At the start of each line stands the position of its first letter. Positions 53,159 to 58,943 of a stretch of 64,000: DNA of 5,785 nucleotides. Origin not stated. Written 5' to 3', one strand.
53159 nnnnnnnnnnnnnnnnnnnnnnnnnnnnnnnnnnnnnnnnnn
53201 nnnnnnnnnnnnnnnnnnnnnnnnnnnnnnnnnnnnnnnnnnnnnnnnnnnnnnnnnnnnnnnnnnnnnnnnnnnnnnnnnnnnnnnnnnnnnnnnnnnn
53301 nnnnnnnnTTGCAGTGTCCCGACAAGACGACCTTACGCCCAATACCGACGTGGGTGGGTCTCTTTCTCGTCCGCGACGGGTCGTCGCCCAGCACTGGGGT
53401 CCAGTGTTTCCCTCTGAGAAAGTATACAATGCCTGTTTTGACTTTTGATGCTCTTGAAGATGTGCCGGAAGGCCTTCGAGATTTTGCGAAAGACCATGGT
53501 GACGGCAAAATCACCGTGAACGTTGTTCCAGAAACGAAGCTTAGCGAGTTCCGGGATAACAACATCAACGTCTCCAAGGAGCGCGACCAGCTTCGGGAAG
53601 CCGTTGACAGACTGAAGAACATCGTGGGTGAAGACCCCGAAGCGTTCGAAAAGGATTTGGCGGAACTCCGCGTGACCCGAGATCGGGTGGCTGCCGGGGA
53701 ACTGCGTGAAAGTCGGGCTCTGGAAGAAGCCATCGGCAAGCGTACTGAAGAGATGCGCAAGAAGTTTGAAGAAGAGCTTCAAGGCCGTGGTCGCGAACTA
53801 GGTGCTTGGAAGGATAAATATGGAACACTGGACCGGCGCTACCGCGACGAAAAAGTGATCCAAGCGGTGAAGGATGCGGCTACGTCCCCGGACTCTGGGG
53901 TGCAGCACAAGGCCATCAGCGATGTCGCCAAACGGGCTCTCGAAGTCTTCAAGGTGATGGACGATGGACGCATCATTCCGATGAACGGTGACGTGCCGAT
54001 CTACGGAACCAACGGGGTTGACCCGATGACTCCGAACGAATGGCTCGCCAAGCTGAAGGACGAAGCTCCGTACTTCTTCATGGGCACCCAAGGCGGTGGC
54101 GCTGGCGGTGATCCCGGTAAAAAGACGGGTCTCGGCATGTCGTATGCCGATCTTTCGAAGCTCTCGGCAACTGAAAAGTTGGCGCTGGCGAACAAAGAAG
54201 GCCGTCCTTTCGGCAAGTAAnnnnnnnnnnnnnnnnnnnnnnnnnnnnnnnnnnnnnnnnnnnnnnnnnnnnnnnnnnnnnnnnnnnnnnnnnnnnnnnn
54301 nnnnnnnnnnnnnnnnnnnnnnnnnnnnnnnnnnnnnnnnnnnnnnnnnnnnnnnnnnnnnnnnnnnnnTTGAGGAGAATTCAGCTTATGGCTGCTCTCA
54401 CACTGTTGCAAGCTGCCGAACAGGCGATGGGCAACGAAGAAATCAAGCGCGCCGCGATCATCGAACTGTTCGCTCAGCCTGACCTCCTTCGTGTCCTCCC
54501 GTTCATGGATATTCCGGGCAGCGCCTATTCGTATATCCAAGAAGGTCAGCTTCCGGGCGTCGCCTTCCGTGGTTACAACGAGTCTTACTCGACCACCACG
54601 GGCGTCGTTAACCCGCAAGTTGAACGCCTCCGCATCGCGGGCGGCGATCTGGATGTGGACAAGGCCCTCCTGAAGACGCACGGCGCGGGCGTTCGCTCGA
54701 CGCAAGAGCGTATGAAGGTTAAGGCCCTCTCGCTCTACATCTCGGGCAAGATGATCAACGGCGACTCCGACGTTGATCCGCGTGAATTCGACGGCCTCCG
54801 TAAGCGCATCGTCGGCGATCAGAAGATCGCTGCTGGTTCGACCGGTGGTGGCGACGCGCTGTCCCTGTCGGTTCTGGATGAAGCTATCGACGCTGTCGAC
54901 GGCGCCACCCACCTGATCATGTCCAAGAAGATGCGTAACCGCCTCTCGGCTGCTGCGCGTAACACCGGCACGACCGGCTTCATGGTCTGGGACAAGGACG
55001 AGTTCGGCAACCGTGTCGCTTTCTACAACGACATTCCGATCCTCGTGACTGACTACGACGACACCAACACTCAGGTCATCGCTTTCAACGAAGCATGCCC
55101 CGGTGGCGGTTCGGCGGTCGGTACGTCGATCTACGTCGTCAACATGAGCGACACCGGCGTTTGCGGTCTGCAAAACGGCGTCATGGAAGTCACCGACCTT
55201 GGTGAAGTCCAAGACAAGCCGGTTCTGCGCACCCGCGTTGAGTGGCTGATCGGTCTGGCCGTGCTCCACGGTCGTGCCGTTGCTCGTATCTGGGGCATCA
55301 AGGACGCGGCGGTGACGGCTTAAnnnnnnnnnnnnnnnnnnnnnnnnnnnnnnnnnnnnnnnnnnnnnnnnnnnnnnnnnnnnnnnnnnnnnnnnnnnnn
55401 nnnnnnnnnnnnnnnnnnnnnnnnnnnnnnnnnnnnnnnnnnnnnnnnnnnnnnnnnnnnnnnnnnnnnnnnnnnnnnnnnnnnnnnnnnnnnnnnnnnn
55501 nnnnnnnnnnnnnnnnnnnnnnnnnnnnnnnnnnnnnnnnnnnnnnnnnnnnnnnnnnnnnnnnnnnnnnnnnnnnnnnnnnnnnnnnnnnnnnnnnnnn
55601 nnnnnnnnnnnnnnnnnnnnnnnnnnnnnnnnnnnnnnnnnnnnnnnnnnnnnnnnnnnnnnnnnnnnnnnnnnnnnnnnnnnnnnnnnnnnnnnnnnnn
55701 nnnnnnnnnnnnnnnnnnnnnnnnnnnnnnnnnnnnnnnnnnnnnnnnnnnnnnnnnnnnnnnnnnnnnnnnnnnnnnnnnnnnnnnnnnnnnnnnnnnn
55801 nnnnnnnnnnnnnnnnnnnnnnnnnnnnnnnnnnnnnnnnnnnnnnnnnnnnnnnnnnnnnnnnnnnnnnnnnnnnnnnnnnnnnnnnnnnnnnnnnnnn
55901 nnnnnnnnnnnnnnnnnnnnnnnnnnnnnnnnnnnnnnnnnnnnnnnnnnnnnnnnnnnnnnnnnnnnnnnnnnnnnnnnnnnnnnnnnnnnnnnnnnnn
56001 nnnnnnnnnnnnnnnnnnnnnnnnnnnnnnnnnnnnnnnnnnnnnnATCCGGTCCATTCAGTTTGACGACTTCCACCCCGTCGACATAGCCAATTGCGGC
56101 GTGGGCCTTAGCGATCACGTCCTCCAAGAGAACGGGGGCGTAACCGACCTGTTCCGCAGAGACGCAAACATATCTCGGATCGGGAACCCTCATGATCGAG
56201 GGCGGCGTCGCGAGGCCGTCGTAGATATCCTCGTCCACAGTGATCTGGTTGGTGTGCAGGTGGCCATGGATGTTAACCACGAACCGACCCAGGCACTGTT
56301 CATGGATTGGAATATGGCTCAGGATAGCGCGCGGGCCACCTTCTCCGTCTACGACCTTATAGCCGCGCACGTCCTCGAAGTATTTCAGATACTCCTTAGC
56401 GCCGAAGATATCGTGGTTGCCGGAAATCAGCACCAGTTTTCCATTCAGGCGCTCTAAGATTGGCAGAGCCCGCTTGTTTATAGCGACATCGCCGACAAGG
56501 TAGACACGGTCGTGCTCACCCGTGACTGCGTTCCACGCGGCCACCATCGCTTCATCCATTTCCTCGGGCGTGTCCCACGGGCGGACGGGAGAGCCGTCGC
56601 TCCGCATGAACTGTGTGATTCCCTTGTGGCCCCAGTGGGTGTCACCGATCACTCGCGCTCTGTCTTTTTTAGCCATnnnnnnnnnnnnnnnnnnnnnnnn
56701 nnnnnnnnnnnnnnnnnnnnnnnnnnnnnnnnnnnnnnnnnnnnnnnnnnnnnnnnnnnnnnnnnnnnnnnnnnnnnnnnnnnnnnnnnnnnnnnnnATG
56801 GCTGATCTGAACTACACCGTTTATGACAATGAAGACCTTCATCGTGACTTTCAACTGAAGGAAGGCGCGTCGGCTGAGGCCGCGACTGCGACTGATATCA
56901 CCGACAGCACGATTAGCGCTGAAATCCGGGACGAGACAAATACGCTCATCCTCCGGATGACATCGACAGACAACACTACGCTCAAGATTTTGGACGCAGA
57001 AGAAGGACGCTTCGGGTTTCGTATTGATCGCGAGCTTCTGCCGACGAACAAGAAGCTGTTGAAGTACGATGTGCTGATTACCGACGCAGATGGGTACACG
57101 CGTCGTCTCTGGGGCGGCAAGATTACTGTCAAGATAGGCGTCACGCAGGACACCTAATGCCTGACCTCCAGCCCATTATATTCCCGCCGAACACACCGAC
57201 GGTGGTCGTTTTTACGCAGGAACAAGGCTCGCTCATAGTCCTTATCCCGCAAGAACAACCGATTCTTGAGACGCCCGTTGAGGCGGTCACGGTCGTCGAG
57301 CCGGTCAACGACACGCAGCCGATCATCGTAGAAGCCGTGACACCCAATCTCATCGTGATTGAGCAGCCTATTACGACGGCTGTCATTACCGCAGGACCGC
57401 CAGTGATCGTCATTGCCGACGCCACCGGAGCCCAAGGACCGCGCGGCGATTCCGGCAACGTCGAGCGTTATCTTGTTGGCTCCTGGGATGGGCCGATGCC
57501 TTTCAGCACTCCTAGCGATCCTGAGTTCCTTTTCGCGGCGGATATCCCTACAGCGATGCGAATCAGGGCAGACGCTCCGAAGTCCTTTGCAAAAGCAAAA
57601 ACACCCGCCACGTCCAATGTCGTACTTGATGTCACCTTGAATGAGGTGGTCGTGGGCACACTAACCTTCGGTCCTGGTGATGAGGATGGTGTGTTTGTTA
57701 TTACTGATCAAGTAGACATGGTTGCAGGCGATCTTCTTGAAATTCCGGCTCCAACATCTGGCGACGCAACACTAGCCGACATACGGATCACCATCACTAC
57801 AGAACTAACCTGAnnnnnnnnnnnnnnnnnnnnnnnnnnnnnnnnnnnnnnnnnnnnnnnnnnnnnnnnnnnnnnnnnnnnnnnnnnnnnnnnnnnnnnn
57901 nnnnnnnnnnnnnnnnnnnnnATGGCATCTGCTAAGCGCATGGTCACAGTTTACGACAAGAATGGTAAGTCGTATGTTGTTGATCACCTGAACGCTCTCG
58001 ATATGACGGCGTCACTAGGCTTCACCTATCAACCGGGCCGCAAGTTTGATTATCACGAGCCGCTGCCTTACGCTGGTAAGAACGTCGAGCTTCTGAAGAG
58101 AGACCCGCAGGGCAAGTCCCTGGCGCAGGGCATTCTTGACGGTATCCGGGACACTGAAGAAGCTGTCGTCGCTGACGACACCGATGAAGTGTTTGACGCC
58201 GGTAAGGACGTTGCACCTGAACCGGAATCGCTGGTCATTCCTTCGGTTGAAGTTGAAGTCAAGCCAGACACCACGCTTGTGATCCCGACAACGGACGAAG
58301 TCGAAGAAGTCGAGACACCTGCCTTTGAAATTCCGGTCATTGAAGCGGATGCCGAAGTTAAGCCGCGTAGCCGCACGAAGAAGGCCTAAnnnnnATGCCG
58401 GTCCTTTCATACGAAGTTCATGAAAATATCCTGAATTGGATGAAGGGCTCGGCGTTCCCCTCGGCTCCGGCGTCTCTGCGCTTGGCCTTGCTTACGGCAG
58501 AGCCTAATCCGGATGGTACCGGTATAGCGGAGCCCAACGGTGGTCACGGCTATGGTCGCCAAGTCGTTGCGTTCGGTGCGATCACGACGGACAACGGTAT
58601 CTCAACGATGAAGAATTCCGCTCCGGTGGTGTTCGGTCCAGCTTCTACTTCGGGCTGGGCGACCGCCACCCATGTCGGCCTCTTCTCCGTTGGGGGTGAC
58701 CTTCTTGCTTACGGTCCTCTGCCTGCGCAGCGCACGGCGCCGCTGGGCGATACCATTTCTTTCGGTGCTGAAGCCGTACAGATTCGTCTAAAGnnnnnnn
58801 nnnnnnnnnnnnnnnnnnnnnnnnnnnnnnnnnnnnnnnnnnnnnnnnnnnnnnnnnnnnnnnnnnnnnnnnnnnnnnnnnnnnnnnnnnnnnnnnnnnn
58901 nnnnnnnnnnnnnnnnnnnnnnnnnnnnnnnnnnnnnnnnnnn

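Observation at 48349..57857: Second late-region element: TTGACA-N6-7-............(C) before three late gene clusters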

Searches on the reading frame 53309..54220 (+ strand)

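Call 11: search_protein_families(library=phrogs, proteins=[window:53309-54220:+], max_evalue=0.001)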
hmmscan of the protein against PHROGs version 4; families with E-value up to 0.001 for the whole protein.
window:53309-54220:+ (303 aa): 1 family
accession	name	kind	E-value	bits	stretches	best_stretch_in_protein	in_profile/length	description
phrog_206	-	head and packaging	6.8e-40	138.5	1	41-298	3-253/263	head scaffolding protein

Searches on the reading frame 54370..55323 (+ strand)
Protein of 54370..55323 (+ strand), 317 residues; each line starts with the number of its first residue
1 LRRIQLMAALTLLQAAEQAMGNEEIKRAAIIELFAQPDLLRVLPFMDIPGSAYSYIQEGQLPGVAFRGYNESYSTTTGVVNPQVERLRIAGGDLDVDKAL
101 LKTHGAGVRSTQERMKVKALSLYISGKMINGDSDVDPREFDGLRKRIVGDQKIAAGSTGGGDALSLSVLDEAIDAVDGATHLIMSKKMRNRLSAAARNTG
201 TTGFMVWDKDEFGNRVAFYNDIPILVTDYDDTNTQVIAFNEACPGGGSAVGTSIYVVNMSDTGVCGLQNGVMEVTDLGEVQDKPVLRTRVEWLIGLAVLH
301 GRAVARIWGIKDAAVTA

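Call 11: search_protein_families(library=phrogs, proteins=[window:54370-55323:+], max_evalue=0.001)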
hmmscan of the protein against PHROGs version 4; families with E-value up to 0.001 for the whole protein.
window:54370-55323:+ (317 aa): 2 families
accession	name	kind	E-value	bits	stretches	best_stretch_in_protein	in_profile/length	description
phrog_212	-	head and packaging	9.6e-89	298.7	1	7-316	3-299/301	major head protein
phrog_31318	-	unknown function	1.1e-15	58.6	1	165-311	2-145/147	-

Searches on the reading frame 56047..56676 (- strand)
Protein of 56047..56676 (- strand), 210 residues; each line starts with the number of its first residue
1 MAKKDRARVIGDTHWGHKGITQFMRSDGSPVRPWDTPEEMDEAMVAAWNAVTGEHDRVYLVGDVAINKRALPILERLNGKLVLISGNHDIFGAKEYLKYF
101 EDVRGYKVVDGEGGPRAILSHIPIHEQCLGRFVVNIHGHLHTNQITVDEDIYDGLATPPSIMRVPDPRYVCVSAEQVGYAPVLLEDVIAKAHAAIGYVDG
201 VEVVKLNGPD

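Call 42: search_protein_families(library=phrogs, proteins=[window:56047-56676:-], max_evalue=0.001)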
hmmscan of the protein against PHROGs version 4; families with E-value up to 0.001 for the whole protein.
window:56047-56676:- (210 aa): 2 families
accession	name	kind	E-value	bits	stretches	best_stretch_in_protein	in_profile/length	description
phrog_547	-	other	8.5e-45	153.8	1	7-194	31-202/245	phosphoesterase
phrog_30537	-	unknown function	2.9e-05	25.4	1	32-93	7-69/87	-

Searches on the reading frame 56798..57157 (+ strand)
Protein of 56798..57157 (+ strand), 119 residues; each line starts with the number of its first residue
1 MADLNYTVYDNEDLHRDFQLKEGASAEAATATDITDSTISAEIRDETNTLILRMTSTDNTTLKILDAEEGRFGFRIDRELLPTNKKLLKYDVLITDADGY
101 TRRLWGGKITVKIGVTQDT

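Call 11: search_protein_families(library=phrogs, proteins=[window:56798-57157:+], max_evalue=0.001)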
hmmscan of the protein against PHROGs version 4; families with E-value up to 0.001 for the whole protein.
window:56798-57157:+ (119 aa): 1 family
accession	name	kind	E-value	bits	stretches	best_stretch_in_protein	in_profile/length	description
phrog_1084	-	unknown function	2.3e-13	51.3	1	1-119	5-118/123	unknown function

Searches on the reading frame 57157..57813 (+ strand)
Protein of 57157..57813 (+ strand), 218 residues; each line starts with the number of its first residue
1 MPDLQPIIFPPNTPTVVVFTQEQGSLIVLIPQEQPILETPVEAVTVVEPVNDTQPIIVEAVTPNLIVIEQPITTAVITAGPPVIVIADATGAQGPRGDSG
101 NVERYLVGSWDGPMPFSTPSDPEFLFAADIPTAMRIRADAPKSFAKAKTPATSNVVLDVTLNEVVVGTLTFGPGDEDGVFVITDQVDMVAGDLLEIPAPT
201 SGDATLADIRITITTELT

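Call 11: search_protein_families(library=phrogs, proteins=[window:57157-57813:+], max_evalue=0.001)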
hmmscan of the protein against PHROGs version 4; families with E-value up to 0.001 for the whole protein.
window:57157-57813:+ (218 aa): 4 families
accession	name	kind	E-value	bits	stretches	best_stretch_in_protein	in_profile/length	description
phrog_22757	-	unknown function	5.7e-09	36.8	1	135-217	98-191/193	-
phrog_29809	-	unknown function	6.1e-07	30.7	1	80-215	35-167/170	-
phrog_11585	-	unknown function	3.3e-06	27.3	1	133-213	187-274/280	-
phrog_7049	-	tail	9.1e-06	26.3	1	129-217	154-245/246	tail fiber protein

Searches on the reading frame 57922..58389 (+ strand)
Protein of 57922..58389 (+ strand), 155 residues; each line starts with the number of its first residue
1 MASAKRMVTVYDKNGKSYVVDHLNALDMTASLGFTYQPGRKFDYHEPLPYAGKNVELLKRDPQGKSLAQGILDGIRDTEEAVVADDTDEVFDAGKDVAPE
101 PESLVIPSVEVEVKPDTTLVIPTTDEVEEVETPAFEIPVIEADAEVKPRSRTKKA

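Call 11: search_protein_families(library=phrogs, proteins=[window:57922-58389:+], max_evalue=0.001)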
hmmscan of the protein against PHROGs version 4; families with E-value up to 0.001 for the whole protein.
window:57922-58389:+ (155 aa): 1 family
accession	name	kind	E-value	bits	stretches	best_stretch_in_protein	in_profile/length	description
phrog_10854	-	unknown function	5.9e-05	24.6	1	3-141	2-107/128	-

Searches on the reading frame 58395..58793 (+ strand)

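Call 42: search_protein_families(library=phrogs, proteins=[window:58395-58793:+], max_evalue=0.001)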
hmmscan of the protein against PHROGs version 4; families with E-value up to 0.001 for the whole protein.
window:58395-58793:+ (133 aa): 1 family
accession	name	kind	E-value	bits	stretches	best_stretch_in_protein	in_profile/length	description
phrog_240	-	head and packaging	3.8e-23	83.4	1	3-131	62-187/200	head protein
